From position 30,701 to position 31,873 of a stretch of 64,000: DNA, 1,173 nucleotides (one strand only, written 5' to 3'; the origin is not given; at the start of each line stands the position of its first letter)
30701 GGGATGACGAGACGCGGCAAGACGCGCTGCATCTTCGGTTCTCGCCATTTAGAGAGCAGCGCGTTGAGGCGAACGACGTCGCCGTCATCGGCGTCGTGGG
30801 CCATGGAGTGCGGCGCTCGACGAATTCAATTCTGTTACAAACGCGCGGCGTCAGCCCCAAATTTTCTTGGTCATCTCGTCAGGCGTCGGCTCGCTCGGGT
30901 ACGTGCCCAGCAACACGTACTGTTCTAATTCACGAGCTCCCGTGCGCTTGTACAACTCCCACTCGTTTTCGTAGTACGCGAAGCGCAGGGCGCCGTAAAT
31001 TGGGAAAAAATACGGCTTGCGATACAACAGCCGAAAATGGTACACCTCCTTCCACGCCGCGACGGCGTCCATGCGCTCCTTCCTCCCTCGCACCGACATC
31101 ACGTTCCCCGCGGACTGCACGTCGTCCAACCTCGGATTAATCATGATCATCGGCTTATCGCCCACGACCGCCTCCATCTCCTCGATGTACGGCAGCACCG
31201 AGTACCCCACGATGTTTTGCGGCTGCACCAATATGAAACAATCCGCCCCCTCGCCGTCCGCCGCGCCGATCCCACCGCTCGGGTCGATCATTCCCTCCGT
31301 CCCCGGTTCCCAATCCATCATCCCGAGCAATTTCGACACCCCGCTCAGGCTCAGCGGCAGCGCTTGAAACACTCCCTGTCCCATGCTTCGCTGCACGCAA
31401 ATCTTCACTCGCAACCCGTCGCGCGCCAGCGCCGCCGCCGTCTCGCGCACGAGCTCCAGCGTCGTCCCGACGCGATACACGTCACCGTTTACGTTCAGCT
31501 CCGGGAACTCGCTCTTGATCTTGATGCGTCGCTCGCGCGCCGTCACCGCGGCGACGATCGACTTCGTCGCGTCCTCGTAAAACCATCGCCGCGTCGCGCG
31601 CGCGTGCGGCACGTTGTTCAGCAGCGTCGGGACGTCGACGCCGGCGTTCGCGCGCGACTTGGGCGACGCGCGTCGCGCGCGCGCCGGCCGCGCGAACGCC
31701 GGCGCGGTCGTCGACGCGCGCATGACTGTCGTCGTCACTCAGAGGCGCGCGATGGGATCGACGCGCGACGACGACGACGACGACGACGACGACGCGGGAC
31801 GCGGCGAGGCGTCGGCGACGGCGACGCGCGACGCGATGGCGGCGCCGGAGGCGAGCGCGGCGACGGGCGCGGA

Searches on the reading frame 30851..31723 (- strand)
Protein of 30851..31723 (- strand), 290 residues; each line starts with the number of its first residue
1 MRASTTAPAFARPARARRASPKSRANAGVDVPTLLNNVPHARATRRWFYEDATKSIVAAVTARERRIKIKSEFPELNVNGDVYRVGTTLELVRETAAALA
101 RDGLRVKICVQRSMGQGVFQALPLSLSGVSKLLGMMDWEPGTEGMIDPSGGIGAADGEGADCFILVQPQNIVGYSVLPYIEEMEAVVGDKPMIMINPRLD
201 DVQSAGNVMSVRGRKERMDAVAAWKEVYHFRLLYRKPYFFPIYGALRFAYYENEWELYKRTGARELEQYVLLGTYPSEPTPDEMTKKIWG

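Call 6: search_protein_families(library=pfam, proteins=[window:30851-31723:-], max_evalue=0.01)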
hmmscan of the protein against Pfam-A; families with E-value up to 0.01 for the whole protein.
window:30851-31723:- (290 aa): 1 family
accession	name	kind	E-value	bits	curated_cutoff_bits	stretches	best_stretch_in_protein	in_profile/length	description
PF09353.15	DUF1995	-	1.3e-36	126.9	26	1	43-285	2-196/197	Domain of unknown function (DUF1995)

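Call 18: find_homologous_proteins(query=window:30851-31723:-, max_evalue=1e-10)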
Query window:30851-31723:- (290 aa): 63 proteins with E <= 1e-10 among 8000 candidates.
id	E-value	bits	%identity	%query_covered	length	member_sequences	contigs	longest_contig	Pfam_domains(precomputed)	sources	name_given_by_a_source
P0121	2.3e-188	642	98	100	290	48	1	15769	PF09353.16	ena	-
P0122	5.2e-170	582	100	90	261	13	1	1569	PF09353.16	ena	-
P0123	4.3e-165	566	95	90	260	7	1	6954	PF09353.16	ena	-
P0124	6.6e-146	503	80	93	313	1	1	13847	PF09353.16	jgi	-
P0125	6.7e-146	503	80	93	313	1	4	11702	PF09353.16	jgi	jgi:adenylate kinase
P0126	2.1e-143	495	79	92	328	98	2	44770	PF09353.16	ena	-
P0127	2.2e-142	491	79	91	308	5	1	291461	PF09353.16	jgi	-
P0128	9.7e-140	483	76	95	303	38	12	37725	PF09353.16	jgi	jgi:adenylate kinase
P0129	4.3e-139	481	81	90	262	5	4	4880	PF09353.16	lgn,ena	-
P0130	5.2e-139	480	77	92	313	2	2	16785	PF09353.16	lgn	-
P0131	1.2e-138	479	81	90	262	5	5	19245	PF09353.16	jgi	-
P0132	2.4e-133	462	77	90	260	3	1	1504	PF09353.16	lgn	-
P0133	5.0e-131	454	75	91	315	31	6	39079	PF09353.16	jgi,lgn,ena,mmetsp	jgi:adenylate kinase|mmetsp:Transcript_5102/g.17147 ORF Transcript_5102/g.17147 Transcript_5102/m.17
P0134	7.6e-120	418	73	90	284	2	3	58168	PF09353.16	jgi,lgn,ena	-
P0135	1.5e-113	397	79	77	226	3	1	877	PF09353.16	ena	-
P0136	7.9e-113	395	81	74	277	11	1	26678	PF09353.16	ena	-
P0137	9.2e-109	381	96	60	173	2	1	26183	PF09353.16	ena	-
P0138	8.2e-98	345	56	96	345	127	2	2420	PF09353.16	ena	-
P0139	1.5e-96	341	61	91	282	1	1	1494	PF09353.16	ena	-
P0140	4.5e-96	340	59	91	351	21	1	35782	PF09353.16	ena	-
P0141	4.6e-96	340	62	91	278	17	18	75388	PF09353.16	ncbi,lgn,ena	-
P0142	4.7e-96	340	59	91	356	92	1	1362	PF09353.16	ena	-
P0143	2.6e-95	337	59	93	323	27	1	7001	PF09353.16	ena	-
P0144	3.4e-95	337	60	89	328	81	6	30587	PF09353.16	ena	-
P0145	6.2e-95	336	60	90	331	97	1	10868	PF09353.16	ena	-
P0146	8.7e-95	335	61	89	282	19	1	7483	PF09353.16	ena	-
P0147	1.4e-94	335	59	90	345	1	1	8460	PF09353.16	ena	-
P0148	2.4e-94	334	58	92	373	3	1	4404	PF09353.16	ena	-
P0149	6.7e-94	332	56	97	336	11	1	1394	PF09353.16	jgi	-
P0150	9.2e-94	332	55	99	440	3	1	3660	PF09353.16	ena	-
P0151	1.4e-93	331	56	94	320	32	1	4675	PF09353.16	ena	-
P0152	3.1e-93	330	60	89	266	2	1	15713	PF09353.16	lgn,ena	-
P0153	5.8e-93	329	57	96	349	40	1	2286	PF09353.16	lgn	-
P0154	1.4e-92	328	61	88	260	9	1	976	PF09353.16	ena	-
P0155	3.8e-92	327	57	91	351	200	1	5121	PF09353.16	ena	-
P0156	1.5e-80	289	61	77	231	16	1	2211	PF09353.16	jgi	jgi:adenylate kinase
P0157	2.6e-79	285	58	80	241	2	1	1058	PF09353.16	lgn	-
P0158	1.7e-78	282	49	90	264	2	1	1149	PF09353.16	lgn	-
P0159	3.9e-78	281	51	90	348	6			PF09353.16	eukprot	eukprot:CAMPEP_0198210270 /NCGR_PEP_ID=MMETSP1445-20131203/20000_1 /TAXON_ID=36898 /ORGANISM="Pyrami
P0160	7.1e-78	280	49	90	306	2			PF09353.16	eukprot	eukprot:CAMPEP_0196590422 /NCGR_PEP_ID=MMETSP1081-20130531/66599_1 /TAXON_ID=36882 /ORGANISM="Pyrami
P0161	2.8e-77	278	48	96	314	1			PF09353.16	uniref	uniref:DUF1995 domain-containing protein n=1 Tax=Pyramimonas obovata TaxID=1411642 RepID=A0A7S0RJM4_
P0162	5.8e-77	277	50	97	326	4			PF09353.16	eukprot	eukprot:CAMPEP_0114252044 /NCGR_PEP_ID=MMETSP0058-20121206/15613_1 /TAXON_ID=36894 /ORGANISM="Pyrami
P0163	1.0e-73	266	52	89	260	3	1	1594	PF09353.16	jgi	jgi:adenylate kinase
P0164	2.2e-73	265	48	90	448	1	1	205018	PF09353.16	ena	-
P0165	7.0e-71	257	47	94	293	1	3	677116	PF09353.16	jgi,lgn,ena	jgi:adenylate kinase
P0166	2.4e-70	255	44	99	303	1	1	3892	PF09353.16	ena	-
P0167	7.0e-70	254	46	96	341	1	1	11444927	PF09353.16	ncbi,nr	ncbi:hypothetical protein BSKO_00866 [Bryopsis sp. KO-2023]|nr:hypothetical protein BSKO_00866 [Bryo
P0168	6.9e-68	247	50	81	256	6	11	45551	PF09353.16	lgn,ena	-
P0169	1.5e-67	246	52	77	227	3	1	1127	PF09353.16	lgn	-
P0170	7.9e-64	234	67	60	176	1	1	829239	PF09353.16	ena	-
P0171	4.5e-59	218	45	88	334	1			PF09353.16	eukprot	eukprot:TRINITY_DN3018_c1_g1_i2.p1 TRINITY_DN3018_c1_g1~~TRINITY_DN3018_c1_g1_i2.p1 ORF type:complet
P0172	5.6e-59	218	51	72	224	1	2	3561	PF09353.16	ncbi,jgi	jgi:adenylate kinase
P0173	4.8e-56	208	63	56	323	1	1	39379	PF09353.16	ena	-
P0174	2.1e-55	206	47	73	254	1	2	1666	PF09353.16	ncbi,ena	-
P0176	1.2e-50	191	48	69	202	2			PF09353.16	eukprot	eukprot:8877347-Pyramimonas_sp.AAC.1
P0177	1.4e-48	184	62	48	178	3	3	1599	PF09353.16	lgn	-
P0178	9.1e-45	171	42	79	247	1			PF09353.16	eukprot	eukprot:TRINITY_DN33154_c0_g1_i1.p1 TRINITY_DN33154_c0_g1~~TRINITY_DN33154_c0_g1_i1.p1 ORF type:comp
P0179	3.7e-41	159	49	53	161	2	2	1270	PF09353.16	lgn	-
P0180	3.9e-29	120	49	45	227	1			PF09353.16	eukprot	eukprot:jgi/Botrbrau1/13767/Bobra.0056s0022.1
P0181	1.9e-23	101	38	30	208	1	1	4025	PF09353.16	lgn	-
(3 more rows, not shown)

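Call 19: find_encoding_contigs(protein=P0127, flank=4000, max_places=1)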
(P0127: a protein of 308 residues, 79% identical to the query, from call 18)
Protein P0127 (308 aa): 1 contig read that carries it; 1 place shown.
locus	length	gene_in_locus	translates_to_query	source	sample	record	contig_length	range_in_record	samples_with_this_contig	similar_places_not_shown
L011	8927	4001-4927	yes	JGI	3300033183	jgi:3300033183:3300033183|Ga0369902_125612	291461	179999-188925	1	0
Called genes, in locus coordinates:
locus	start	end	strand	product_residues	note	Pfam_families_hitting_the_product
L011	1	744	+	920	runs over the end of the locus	PF00403:HMA, PF00122:E1-E2_ATPase, PF00702:Hydrolase, PF12710:HAD (weak)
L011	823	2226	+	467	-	PF00566:RabGAP-TBC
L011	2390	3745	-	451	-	PF04499:SAPS (weak)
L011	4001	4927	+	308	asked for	PF09353:DUF1995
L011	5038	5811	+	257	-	-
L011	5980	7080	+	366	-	PF01916:DS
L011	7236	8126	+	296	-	PF05721:PhyH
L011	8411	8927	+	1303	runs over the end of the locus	-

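Call 20: find_encoding_contigs(protein=P0128, flank=4000, max_places=1)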
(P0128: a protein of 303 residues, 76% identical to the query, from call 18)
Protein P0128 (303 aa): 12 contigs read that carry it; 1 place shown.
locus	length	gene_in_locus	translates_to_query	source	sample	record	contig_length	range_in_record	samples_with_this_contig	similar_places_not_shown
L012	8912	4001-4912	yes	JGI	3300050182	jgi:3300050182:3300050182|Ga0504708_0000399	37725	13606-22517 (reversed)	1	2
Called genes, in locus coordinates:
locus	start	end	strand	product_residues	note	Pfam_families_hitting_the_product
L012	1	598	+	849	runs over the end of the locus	PF00403:HMA, PF00122:E1-E2_ATPase, PF00702:Hydrolase, PF08282:Hydrolase_3 (faint)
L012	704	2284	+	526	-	PF00566:RabGAP-TBC, PF23436:RabGap-TBC_2 (weak)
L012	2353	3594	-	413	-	PF04499:SAPS (weak)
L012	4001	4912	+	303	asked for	PF09353:DUF1995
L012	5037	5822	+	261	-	-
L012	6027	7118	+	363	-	PF01916:DS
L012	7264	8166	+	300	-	PF05721:PhyH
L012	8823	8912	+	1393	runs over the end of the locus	-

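Call 21: find_encoding_contigs(protein=P0133, flank=4000, max_places=1)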
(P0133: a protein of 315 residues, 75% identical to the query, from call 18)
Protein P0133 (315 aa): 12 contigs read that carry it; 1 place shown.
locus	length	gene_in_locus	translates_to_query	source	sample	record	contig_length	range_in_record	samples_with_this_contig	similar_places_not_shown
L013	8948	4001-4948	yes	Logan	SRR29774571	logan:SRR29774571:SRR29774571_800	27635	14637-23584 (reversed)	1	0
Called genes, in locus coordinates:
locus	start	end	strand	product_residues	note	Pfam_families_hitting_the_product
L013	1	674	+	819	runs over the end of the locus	PF00403:HMA (weak), PF00122:E1-E2_ATPase, PF00702:Hydrolase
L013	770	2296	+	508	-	PF00566:RabGAP-TBC, PF23436:RabGap-TBC_2 (faint)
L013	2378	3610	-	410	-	PF04499:SAPS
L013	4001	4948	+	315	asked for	PF09353:DUF1995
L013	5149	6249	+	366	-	PF01916:DS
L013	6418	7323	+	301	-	PF05721:PhyH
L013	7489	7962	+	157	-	-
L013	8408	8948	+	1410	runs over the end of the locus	PF00320:GATA, PF00439:Bromodomain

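Call 22: find_encoding_contigs(protein=P0134, flank=4000, max_places=1)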
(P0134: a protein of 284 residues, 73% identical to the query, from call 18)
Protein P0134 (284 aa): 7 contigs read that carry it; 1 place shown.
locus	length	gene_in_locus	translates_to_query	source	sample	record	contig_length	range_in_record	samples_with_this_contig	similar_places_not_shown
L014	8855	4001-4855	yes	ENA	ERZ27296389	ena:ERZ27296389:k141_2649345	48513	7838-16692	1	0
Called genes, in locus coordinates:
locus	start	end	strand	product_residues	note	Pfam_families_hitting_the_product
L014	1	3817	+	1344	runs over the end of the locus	PF20253:DUF6604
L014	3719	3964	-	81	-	-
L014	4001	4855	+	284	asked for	PF09353:DUF1995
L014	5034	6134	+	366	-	PF01916:DS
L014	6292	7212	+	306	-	PF05721:PhyH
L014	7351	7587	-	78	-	-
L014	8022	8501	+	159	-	-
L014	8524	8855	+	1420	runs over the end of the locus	PF00320:GATA, PF21743:PTM_DIR17_Tudor (faint), PF00439:Bromodomain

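Call 41: find_encoding_contigs(protein=P0123, flank=3000, max_places=2)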
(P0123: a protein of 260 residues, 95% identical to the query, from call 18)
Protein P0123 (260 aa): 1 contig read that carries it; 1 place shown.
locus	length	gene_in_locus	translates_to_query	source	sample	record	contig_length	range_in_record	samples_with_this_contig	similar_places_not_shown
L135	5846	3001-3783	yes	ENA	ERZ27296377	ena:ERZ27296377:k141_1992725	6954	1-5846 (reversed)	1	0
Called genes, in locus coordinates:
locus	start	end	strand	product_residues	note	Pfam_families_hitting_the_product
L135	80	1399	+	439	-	PF00566:RabGAP-TBC, PF23436:RabGap-TBC_2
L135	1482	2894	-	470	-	-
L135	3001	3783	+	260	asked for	PF09353:DUF1995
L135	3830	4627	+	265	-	-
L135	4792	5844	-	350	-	?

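Call 42: find_encoding_contigs(protein=P0141, flank=3000, max_places=1)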
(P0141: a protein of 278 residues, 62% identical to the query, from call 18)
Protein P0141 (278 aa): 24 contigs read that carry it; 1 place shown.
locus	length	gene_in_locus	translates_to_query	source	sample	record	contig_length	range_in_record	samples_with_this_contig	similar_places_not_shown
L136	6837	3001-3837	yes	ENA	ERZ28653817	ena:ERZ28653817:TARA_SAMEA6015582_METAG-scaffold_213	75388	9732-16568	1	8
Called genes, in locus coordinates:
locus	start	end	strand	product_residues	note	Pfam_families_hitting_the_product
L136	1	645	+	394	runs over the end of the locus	PF01137:RTC, PF05189:RTC_insert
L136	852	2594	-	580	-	-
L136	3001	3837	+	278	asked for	PF09353:DUF1995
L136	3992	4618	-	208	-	PF00536:SAM_1, PF07647:SAM_2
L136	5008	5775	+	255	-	PF00753:Lactamase_B, PF16123:HAGH_C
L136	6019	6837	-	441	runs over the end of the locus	PF18484:CDCA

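Call 48: find_encoding_contigs(protein=P0121, flank=2500, max_places=4)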
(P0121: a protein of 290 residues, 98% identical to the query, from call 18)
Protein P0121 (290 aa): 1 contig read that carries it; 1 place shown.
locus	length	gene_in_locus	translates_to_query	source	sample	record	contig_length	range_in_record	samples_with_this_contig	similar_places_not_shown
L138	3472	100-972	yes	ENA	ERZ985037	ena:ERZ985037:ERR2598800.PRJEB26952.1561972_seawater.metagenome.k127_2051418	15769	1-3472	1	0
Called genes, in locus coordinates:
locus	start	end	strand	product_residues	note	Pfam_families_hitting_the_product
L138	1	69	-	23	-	?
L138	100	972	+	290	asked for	PF09353:DUF1995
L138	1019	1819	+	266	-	-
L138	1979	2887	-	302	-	-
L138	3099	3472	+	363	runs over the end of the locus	PF01916:DS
